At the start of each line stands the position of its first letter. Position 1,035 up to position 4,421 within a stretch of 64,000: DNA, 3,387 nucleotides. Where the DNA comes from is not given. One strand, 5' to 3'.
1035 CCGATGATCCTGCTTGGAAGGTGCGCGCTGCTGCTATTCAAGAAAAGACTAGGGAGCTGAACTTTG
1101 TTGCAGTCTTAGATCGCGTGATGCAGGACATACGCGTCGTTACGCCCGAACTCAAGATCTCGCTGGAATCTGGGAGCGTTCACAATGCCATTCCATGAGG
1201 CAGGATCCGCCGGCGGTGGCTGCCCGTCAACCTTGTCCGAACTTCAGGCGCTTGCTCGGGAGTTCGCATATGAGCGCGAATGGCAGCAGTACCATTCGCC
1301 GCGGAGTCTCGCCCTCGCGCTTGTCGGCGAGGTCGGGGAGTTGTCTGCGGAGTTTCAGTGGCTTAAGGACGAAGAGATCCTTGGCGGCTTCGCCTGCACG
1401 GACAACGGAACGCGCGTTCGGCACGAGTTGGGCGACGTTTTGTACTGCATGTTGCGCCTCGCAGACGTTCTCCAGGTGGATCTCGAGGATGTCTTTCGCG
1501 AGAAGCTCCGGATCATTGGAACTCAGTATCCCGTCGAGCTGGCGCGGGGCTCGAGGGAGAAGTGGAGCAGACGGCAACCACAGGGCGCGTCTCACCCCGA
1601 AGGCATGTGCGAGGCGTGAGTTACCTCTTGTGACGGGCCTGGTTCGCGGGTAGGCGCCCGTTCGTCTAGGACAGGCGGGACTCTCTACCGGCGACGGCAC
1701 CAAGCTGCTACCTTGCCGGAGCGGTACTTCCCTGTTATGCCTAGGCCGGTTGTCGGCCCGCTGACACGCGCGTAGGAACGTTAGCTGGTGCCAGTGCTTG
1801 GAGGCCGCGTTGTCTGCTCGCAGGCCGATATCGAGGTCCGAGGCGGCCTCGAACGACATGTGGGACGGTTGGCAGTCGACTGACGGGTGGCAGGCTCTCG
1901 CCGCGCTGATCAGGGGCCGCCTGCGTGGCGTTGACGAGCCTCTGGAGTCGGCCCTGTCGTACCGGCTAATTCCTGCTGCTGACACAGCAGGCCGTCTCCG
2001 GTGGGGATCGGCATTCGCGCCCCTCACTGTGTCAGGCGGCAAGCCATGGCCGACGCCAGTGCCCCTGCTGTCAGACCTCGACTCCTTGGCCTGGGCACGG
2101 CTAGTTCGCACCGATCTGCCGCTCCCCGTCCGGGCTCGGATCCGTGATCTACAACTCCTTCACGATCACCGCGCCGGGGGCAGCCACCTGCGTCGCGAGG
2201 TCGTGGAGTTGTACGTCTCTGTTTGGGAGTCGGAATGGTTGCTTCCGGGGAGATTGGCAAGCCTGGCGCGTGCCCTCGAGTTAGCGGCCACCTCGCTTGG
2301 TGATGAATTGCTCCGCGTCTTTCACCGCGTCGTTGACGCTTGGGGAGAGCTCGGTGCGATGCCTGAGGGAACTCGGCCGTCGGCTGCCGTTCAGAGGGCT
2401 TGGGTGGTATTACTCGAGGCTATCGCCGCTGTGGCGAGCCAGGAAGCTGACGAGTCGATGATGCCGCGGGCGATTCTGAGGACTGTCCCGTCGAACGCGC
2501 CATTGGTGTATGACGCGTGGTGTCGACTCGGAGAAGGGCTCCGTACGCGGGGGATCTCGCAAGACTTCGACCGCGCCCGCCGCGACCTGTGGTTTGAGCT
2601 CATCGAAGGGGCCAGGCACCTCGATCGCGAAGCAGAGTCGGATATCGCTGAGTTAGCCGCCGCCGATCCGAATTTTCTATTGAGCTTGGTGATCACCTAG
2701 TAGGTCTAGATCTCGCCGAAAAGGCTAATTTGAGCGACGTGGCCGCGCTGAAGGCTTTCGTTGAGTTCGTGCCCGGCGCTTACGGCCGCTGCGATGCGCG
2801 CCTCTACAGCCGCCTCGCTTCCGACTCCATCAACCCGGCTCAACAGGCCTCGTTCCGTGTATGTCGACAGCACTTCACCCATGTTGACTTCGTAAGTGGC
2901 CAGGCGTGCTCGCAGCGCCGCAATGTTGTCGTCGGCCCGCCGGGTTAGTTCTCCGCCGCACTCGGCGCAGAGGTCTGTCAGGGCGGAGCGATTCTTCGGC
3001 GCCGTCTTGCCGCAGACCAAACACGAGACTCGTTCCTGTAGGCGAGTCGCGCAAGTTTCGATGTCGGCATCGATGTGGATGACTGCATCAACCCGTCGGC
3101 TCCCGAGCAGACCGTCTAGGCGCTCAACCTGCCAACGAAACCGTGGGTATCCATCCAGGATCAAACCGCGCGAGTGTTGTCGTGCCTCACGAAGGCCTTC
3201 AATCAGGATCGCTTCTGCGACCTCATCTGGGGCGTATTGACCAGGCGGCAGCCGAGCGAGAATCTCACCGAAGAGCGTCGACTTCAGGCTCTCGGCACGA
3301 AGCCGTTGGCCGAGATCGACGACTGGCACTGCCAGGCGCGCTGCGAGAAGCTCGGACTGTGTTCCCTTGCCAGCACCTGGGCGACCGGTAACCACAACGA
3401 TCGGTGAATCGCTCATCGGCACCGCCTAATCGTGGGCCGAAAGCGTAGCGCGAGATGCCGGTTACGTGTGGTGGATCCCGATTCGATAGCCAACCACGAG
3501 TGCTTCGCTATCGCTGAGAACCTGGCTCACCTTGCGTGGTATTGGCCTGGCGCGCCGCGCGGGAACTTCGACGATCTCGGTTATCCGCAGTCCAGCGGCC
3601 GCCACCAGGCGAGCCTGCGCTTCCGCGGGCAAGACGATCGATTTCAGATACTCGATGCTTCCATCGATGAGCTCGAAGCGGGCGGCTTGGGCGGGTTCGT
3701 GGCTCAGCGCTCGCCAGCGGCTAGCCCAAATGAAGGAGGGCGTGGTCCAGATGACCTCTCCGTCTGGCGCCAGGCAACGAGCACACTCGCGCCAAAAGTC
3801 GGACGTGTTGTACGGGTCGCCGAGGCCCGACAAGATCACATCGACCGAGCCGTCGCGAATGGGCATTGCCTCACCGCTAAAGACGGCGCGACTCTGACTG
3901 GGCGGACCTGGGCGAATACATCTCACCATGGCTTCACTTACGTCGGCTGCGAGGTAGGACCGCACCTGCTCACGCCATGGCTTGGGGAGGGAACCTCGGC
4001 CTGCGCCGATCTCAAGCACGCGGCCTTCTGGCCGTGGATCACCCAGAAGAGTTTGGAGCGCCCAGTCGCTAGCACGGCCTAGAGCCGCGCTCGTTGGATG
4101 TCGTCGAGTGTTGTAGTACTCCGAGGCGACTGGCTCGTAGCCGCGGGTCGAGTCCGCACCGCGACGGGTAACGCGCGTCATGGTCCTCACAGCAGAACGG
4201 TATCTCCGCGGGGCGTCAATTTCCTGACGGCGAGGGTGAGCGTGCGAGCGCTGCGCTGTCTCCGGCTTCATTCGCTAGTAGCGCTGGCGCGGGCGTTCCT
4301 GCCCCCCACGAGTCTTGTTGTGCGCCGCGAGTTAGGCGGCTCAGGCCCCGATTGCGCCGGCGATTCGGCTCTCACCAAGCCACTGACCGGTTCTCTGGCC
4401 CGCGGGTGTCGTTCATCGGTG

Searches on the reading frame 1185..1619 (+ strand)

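Call 22: search_protein_families(library=pfam, proteins=[window:1185-1619:+], max_evalue=0.001)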
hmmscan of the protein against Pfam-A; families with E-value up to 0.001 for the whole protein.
window:1185-1619:+ (144 aa): 2 families
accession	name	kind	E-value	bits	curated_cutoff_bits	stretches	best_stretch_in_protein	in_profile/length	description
PF03819.22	MazG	-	1.3e-06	29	22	1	38-107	2-62/74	MazG nucleotide pyrophosphohydrolase domain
PF12643.12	MazG-like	-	1.6e-05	25.5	27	1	49-128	6-83/85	MazG-like family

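Call 67: search_protein_families(library=padloc, proteins=[window:1185-1619:+], max_evalue=0.001)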
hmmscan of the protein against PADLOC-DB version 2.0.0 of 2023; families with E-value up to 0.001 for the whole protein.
window:1185-1619:+ (144 aa): 0 families

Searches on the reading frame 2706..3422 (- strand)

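Call 3: search_protein_families(library=pfam, proteins=[window:2706-3422:-], max_evalue=0.01)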
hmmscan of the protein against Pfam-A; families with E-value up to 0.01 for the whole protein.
window:2706-3422:- (238 aa): 7 families
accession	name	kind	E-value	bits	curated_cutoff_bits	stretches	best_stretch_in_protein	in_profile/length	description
PF00406.28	ADK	-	2.3e-24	86.7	26.8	1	11-192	1-150/151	Adenylate kinase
PF13207.12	AAA_17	-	5.1e-18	66.1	27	1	12-131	1-122/136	AAA domain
PF13671.12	AAA_33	-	9.7e-08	32.9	27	1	9-132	2-119/143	AAA domain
PF13238.12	AAA_18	-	3e-07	31.4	29.4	1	9-132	1-112/128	AAA domain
PF05191.20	ADK_lid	-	0.002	18.4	26.6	1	131-164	1-36/36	Adenylate kinase, active site lid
PF01202.28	SKI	-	0.0078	16.8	22.1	0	15-42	1-28/159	Shikimate kinase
PF13401.12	AAA_22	-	0.0092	16.7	27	0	6-90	5-91/130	AAA domain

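Call 4: search_protein_families(library=padloc, proteins=[window:2706-3422:-], max_evalue=0.01)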
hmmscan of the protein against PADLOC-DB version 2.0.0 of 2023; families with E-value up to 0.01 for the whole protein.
window:2706-3422:- (238 aa): 0 families

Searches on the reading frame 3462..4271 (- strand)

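Call 3: search_protein_families(library=pfam, proteins=[window:3462-4271:-], max_evalue=0.01)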
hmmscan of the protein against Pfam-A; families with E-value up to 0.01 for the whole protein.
window:3462-4271:- (269 aa): 4 families
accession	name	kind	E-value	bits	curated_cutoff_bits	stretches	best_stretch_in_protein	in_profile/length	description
PF08241.18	Methyltransf_11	-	3.1e-10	41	21.2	1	86-174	1-94/95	Methyltransferase domain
PF13649.12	Methyltransf_25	-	8.2e-08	33.3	27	1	85-171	1-97/97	Methyltransferase domain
PF13489.12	Methyltransf_23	-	8e-07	29.4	27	1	72-232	13-163/164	Methyltransferase domain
PF08242.18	Methyltransf_12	-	0.00037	21.6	30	1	86-172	1-97/98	Methyltransferase domain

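Call 4: search_protein_families(library=padloc, proteins=[window:3462-4271:-], max_evalue=0.01)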
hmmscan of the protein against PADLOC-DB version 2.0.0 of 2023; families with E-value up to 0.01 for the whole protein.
window:3462-4271:- (269 aa): 1 family
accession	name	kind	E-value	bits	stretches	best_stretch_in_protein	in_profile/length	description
PDLC04134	mad2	-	3.7e-11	40.5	1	69-249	281-438/492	mads_2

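Call 5: search_protein_families(library=ncbifam, proteins=[window:3462-4271:-], max_evalue=0.01)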
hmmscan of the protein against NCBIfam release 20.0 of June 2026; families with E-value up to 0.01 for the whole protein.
window:3462-4271:- (269 aa): 7 families
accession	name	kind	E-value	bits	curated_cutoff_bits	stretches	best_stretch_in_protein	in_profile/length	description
TIGR02072.1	BioC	equivalog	7.9e-08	32.4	184.95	1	65-178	16-135/244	malonyl-ACP O-methyltransferase BioC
NF007610.0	PRK10258.1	equivalog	3.1e-07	30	342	1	60-177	22-140/251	malonyl-ACP O-methyltransferase BioC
NF004452.0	PRK05785.1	equivalog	7.8e-05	22.2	207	1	82-149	52-117/228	hypothetical protein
NF043040.1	corrin_prot_MT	hypoth_equivalog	0.00099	18.6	180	1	79-174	39-146/216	corrinoid protein-associated methyltransferase CpaM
NF001241.0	PRK00216.1-2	equivalog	0.0014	18.3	327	1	62-186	31-158/231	demethylmenaquinone methyltransferase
NF041820.1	daptide_MTase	equivalog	0.0047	16.4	175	0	82-120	37-75/243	daptide-type RiPP biosynthesis methyltransferase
NF045667.1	MTase_DVU1556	equivalog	0.0049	16.3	155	1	80-174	21-118/213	DVU_1556 family methyltransferase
